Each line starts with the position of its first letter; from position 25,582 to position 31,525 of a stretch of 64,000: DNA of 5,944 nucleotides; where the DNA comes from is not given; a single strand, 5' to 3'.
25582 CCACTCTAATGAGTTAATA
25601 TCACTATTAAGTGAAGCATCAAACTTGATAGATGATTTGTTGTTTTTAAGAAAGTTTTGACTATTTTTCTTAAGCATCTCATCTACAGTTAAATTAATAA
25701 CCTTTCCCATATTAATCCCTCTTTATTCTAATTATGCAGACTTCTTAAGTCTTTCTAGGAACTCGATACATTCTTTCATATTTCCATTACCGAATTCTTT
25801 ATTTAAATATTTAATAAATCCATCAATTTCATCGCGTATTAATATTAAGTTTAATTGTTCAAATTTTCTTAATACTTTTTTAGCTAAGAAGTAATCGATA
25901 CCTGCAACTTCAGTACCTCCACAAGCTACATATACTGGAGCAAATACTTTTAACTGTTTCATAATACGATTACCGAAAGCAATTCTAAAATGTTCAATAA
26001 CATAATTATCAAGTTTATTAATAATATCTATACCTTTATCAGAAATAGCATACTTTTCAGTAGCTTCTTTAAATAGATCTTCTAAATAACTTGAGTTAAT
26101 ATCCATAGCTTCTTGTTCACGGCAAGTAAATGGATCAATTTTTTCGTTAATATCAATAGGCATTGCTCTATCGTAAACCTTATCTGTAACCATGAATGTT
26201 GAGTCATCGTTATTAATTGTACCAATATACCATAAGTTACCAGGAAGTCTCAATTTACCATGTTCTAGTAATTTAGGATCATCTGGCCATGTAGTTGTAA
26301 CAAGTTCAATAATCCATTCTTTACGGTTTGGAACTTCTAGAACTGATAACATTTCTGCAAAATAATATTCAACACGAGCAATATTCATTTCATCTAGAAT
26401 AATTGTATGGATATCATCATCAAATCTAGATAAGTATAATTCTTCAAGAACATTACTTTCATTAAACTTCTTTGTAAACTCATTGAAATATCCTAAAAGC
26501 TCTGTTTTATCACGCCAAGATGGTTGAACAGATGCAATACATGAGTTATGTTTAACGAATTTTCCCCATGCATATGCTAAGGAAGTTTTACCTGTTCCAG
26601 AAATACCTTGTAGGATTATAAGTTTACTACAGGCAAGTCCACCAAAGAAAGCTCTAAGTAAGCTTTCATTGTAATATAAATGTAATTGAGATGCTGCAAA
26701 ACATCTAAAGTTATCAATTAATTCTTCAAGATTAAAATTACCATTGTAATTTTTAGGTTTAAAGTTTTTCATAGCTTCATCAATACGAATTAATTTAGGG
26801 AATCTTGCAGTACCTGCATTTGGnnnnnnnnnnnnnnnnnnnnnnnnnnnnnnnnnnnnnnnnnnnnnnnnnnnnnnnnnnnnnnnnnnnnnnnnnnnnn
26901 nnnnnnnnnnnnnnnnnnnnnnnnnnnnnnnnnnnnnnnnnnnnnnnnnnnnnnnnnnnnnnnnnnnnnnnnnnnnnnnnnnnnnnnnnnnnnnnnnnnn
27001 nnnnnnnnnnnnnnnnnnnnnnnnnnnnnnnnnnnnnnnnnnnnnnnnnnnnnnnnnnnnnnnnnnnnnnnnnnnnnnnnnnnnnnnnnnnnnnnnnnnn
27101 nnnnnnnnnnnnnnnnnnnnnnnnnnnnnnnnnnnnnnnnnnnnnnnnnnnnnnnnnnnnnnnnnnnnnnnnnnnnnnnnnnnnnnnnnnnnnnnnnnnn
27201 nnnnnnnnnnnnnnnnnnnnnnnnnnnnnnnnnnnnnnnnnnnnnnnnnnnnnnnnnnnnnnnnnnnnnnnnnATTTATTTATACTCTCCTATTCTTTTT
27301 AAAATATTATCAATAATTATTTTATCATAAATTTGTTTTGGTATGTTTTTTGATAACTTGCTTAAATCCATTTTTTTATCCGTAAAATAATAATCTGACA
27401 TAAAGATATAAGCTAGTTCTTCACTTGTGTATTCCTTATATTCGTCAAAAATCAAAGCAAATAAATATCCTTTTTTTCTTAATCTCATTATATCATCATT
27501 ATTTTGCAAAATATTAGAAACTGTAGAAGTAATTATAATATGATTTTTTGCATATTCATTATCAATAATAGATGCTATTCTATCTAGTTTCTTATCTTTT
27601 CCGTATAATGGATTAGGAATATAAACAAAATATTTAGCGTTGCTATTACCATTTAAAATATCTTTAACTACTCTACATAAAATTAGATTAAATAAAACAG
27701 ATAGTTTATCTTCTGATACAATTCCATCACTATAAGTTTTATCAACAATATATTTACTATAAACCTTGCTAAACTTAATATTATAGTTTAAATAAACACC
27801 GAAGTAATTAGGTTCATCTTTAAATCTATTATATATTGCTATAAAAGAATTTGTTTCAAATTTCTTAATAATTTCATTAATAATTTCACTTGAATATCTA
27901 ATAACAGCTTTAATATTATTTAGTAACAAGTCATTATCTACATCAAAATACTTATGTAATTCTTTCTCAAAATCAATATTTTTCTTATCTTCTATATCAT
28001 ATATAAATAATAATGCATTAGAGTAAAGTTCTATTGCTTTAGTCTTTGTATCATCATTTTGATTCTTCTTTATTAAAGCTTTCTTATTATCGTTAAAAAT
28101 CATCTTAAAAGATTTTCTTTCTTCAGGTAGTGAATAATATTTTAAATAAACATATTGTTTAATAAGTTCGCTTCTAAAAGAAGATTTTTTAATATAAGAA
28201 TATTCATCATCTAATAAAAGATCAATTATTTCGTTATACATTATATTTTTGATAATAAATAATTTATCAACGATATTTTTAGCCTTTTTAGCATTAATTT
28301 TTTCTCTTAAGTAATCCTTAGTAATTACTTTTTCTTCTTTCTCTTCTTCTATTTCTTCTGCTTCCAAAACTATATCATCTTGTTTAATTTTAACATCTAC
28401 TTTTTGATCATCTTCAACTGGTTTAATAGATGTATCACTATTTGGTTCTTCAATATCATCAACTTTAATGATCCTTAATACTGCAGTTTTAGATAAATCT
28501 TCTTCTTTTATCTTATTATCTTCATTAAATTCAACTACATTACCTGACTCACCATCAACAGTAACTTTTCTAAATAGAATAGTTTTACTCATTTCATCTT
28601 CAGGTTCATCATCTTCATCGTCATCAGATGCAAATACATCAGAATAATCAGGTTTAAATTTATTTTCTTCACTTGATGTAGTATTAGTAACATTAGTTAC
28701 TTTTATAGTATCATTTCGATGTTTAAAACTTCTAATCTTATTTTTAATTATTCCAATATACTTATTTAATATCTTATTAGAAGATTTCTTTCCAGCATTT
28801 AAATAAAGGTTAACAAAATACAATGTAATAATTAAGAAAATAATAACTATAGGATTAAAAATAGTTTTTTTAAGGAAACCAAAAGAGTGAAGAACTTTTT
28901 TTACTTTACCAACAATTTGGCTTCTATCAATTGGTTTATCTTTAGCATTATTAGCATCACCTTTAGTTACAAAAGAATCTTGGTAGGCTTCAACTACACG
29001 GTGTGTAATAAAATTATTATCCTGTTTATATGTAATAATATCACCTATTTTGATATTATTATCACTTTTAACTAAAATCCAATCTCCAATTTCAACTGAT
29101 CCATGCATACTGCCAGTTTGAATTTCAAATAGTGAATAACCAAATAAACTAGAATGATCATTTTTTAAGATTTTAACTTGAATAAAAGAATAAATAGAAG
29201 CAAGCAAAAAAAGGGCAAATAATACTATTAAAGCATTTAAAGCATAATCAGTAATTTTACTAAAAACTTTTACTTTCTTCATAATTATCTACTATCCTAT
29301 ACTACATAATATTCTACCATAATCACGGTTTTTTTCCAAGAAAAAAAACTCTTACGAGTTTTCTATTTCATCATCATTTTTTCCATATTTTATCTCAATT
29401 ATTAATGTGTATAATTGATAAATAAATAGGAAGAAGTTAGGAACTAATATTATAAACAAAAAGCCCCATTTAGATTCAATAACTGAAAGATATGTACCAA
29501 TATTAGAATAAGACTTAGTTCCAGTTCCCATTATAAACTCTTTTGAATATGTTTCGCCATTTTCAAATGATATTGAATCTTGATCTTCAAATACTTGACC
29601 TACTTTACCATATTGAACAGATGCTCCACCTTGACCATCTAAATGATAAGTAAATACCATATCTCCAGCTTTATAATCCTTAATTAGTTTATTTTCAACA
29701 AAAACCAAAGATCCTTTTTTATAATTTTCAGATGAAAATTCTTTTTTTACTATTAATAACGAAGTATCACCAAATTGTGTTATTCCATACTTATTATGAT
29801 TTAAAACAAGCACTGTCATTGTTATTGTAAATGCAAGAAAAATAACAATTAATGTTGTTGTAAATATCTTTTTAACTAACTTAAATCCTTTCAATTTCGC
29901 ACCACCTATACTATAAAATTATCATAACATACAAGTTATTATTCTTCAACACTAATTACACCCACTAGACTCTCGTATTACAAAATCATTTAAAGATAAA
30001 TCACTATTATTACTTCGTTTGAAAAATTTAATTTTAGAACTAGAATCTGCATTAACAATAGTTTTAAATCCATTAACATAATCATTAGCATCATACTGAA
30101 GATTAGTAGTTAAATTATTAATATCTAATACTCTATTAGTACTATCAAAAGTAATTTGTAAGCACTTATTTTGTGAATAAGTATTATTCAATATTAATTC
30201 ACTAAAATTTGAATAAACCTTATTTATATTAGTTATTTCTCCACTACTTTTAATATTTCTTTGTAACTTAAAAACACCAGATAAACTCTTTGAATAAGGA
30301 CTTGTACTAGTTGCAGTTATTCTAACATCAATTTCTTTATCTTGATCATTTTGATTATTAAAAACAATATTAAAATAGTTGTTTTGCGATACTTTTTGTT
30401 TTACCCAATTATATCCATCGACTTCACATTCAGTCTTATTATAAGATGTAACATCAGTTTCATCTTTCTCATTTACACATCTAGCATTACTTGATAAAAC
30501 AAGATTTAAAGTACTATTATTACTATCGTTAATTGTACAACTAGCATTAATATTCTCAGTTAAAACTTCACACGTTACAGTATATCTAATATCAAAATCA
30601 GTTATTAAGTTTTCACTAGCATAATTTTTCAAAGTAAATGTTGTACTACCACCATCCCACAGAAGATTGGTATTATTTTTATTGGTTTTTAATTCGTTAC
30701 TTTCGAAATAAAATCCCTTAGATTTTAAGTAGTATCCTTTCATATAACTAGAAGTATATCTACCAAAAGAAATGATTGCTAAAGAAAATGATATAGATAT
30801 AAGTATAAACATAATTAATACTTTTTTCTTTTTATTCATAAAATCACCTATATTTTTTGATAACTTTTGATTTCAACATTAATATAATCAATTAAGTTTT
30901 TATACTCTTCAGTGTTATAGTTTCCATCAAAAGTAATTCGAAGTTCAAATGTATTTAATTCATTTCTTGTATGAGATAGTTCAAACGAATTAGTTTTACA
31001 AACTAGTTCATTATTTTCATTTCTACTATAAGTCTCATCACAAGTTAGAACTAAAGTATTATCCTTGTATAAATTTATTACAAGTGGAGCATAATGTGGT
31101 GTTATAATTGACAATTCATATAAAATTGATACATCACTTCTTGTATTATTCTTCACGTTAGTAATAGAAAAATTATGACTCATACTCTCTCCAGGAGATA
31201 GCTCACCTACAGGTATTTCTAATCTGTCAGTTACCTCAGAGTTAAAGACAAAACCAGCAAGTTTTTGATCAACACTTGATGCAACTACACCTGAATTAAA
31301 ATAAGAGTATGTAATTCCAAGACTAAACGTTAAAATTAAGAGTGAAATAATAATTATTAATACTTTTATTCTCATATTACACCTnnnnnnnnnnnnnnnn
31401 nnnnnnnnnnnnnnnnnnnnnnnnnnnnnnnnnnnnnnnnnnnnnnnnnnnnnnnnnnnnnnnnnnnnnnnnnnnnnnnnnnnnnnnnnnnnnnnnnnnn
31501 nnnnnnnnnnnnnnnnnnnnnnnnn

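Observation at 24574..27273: Membrane-anchored McrB-family AAA+ GTPase with a nuclease-less McrC-like partner embedded inside the fibre operon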

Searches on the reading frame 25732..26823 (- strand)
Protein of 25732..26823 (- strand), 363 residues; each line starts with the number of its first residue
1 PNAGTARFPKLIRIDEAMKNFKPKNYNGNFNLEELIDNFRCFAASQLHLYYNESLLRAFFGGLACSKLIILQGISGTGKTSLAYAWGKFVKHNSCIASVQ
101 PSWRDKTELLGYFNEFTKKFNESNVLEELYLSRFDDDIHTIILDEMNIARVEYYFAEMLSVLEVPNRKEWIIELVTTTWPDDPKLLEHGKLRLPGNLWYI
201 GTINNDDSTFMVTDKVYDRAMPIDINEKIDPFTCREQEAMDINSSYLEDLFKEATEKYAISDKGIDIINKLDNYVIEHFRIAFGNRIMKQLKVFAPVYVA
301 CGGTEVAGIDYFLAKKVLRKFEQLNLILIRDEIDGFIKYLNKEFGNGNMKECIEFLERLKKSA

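Call 75: search_dna_similar(query=window:25732-26823:-, collection=plasmids, mode=protein, max_rows=25)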
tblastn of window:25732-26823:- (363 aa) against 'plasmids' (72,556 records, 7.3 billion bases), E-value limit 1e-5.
Records with a match: 284; places in all: 289; records where one place covers at least 80% of the query: 7.
Best place of each record, by identity: <60% 284.
By first word of the organism name: Klebsiella 161; Bacillus 20; Salmonella 14; Escherichia 12; Enterobacter 9; Rhizobium 6; Citrobacter 6; Deinococcus 4; Synechocystis 4; Sinorhizobium 3; and 35 more.
By predicted mobility (MOB-suite, as given by PLSDB): non-mobilizable 182; conjugative 58; mobilizable 44.
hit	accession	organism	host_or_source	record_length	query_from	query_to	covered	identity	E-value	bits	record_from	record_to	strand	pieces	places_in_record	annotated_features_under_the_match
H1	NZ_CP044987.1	Deinococcus sp. AJ005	single cell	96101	38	361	89%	36.7%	1e-56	206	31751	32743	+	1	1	AAA family ATPase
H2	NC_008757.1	Polaromonas naphthalenivorans CJ2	-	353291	8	319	86%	35.8%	2e-55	202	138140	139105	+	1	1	AAA family ATPase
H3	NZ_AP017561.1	Pseudanabaena sp. ABRG5-3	-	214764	49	321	75%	39.4%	4e-51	190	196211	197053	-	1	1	hypothetical protein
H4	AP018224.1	Nostoc linckia NIES-25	-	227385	44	318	76%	38.0%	3e-51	191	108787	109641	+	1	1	hypothetical protein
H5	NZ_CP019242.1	Rhodoferax antarcticus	Whole organism,environment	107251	49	320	75%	38.1%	2e-49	185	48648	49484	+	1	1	AAA family ATPase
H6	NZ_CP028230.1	Lactiplantibacillus plantarum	cell culture,young radish kimchi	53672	12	335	89%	28.8%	2e-25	115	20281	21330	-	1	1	hypothetical protein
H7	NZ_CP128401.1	Candidatus Chlorohelix allophototropha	Single colony of Candidatus Chlorohelix ...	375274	28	361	92%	27.2%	4e-22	105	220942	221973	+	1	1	EVE domain-containing protein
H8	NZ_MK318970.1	Rhizobium rhizogenes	-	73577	43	320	77%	30.1%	5e-21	102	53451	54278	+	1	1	hypothetical protein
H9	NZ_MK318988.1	Rhizobium rhizogenes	-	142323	43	320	77%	30.1%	5e-21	102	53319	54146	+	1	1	hypothetical protein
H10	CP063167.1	Variovorax paradoxus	-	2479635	49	352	84%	27.4%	6e-15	84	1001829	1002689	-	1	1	hypothetical protein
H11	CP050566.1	Rhizobium leguminosarum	Lathyrus sativus,cell culture,root ...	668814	43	320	77%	29.6%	4e-21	102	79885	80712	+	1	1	hypothetical protein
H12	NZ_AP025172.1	Cupriavidus sp. P-10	-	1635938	32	321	80%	28.3%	2e-17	91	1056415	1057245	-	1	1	none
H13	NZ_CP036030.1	Bacillus mycoides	cell culture,soil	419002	49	322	75%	28.6%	2e-18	94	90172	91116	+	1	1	AAA family ATPase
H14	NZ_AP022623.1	Mycobacteroides abscessus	-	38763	56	354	82%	25.9%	8e-17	89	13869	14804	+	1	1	AAA family ATPase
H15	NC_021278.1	Mycobacteroides abscessus subsp. bolletii 50594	-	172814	56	354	82%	25.9%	8e-17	89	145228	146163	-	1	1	AAA family ATPase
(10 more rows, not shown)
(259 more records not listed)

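Call 76: search_dna_similar(query=window:25732-26823:-, collection=phages, mode=protein, max_rows=15)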
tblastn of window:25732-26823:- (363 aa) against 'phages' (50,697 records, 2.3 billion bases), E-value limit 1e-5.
Records with a match: 2; places in all: 2; records where one place covers at least 80% of the query: 1.
Best place of each record, by identity: <60% 2.
By first word of the organism name: Bacteriophage 2.
By host as written in the record: - 2.
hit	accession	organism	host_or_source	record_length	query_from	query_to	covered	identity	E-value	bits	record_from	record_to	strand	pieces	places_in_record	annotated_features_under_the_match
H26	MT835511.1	Bacteriophage sp.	human fecal samples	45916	31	341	86%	33.4%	3e-55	200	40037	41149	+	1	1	record has no annotation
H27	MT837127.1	Bacteriophage sp.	human fecal samples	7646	56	226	47%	31.9%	7e-16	85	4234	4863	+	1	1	record has no annotation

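Call 77: get_annotated_region(hit=H1, flank=6000)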
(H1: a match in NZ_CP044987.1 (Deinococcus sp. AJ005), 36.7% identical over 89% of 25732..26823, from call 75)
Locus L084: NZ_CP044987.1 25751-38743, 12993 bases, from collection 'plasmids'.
description: Deinococcus sp. AJ005 plasmid p96k, complete sequence
organism: Deinococcus sp. AJ005 (NCBI taxid 2652443)
taxonomy: Bacteria; Deinococcota; Deinococci; Deinococcales; Deinococcaceae; Deinococcus; Deinococcus sp. AJ005
host: -; source: single cell; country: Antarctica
typing (MOB-suite, as given by PLSDB): non-mobilizable
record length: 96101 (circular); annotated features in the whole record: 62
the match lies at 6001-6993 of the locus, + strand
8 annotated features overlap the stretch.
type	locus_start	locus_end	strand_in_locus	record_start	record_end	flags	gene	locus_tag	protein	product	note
CDS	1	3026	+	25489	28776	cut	-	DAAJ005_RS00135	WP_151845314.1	AAA domain-containing protein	-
CDS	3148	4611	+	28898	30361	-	-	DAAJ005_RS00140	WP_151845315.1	hypothetical protein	-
CDS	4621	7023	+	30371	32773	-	-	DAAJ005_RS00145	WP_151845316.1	AAA family ATPase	-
CDS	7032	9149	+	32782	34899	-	-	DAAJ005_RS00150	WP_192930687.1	DUF2357 domain-containing protein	-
CDS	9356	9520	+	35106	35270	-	-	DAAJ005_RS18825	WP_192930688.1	D-alanyl-D-alanine carboxypeptidase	GO:0006508 - proteolysis [Evidence IEA]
CDS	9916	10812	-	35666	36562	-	-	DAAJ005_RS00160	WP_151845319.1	hypothetical protein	-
CDS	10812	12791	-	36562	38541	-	-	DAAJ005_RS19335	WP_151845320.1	AAA family ATPase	-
CDS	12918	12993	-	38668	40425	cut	-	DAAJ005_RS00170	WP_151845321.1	hypothetical protein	-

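Call 78: get_annotated_region(hit=H6, flank=6000)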
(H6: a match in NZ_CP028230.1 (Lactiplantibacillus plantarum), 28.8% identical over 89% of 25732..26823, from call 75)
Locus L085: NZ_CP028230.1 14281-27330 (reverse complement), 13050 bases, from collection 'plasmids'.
description: Lactiplantibacillus plantarum strain SRCM101222 plasmid unnamed1, complete sequence
organism: Lactiplantibacillus plantarum (NCBI taxid 1590)
taxonomy: Bacteria; Bacillota; Bacilli; Lactobacillales; Lactobacillaceae; Lactiplantibacillus; Lactiplantibacillus plantarum
host: -; source: cell culture,young radish kimchi; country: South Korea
typing (MOB-suite, as given by PLSDB): mobilizable; replicon rep_cluster_1607; relaxase MOBQ
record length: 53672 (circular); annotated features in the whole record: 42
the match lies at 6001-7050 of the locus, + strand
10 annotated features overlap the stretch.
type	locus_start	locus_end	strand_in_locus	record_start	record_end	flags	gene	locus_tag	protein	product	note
CDS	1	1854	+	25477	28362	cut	-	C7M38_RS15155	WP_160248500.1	DEAD/DEAH box helicase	-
CDS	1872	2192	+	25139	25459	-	-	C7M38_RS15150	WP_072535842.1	nucleotide pyrophosphohydrolase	-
CDS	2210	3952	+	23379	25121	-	-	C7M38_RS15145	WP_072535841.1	DNA/RNA helicase domain-containing protein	-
CDS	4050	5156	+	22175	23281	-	-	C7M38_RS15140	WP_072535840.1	hypothetical protein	-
CDS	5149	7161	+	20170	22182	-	-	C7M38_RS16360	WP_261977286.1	hypothetical protein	-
CDS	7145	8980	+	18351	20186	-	-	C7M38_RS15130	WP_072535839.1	DUF2357 domain-containing protein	-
CDS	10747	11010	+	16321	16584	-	-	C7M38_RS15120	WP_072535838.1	hypothetical protein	-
CDS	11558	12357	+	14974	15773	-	-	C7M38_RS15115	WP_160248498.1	IS5 family transposase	-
CDS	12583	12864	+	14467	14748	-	-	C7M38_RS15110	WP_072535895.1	type II toxin-antitoxin system RelB/DinJ family antitoxin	GO:0006355 - regulation of DNA-templated transcription [Evidence IEA]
CDS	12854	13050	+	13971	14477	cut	-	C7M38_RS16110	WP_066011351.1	hypothetical protein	-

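Call 100: search_protein_families(library=pfam, proteins=[L084:7032-9149:+, L085:7145-8980:+], max_evalue=0.01)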
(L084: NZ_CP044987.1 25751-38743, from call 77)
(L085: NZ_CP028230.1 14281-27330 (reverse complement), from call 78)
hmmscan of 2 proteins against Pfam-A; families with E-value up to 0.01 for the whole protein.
L084:7032-9149:+ (705 aa): 1 family
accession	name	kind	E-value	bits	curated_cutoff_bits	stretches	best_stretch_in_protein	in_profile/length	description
PF09823.15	DUF2357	-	5.3e-06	26.3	23.3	1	123-218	94-187/251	Domain of unknown function (DUF2357)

L085:7145-8980:+ (611 aa): 2 families
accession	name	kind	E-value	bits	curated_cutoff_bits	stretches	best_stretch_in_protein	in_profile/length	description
PF09823.15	DUF2357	-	5.7e-08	32.7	23.3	1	114-321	11-230/251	Domain of unknown function (DUF2357)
PF04411.18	PDDEXK_7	-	1.8e-07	31.8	22.1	1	395-502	1-104/164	PD-(D/E)XK nuclease superfamily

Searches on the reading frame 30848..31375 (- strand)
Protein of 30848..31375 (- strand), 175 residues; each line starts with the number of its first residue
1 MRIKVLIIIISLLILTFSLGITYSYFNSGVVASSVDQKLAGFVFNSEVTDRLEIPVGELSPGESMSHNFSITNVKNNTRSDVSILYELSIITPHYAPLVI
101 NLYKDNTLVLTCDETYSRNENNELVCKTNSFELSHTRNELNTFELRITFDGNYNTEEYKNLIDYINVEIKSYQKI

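Call 3: search_protein_families(library=pfam, proteins=[window:30848-31375:-], max_evalue=0.1)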
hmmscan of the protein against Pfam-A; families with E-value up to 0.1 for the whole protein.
window:30848-31375:- (175 aa): 2 families
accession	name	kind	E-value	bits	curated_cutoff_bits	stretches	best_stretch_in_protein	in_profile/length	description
PF12389.13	Peptidase_M73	-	0.002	18.4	22.5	1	8-75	10-74/196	Camelysin metallo-endopeptidase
PF00084.26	Sushi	-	0.036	14.9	20.7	0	107-129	24-46/56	Sushi repeat (SCR repeat)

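Call 5: search_protein_families(library=ncbifam, proteins=[window:30848-31375:-], max_evalue=0.1)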
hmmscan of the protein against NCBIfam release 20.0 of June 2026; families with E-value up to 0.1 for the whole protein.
window:30848-31375:- (175 aa): 0 families

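Call 41: search_solved_structures(query=A5, max_evalue=10)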
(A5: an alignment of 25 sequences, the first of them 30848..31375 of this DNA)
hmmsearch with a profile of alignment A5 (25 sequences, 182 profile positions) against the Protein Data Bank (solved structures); distinct sequences matched with E-value up to 10: 2.
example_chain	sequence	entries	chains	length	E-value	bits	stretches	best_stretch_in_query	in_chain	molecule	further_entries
6zth_A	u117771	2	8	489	0.28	14.2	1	113-167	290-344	PlaB phospholipase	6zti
5of1_A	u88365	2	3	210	1.8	11.6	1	34-84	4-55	Spore coat-associated protein N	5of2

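Call 43: search_protein_families(library=pfam, alignment_id=A5, max_evalue=0.01)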
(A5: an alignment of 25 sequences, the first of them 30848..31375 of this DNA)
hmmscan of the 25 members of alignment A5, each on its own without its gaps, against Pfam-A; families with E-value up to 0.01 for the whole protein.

A. member 1, window:30848-31375:- (175 aa): 1 family
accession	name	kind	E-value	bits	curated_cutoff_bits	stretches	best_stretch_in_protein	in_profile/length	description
PF12389.13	Peptidase_M73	-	0.002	18.4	22.5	1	8-75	10-74/196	Camelysin metallo-endopeptidase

B. families by the number of members that match (of 25 scanned): 2 families
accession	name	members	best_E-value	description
PF12389.13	Peptidase_M73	7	8.6e-05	Camelysin metallo-endopeptidase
PF09829.14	DUF2057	1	0.0038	Uncharacterized protein conserved in bacteria (DUF2057)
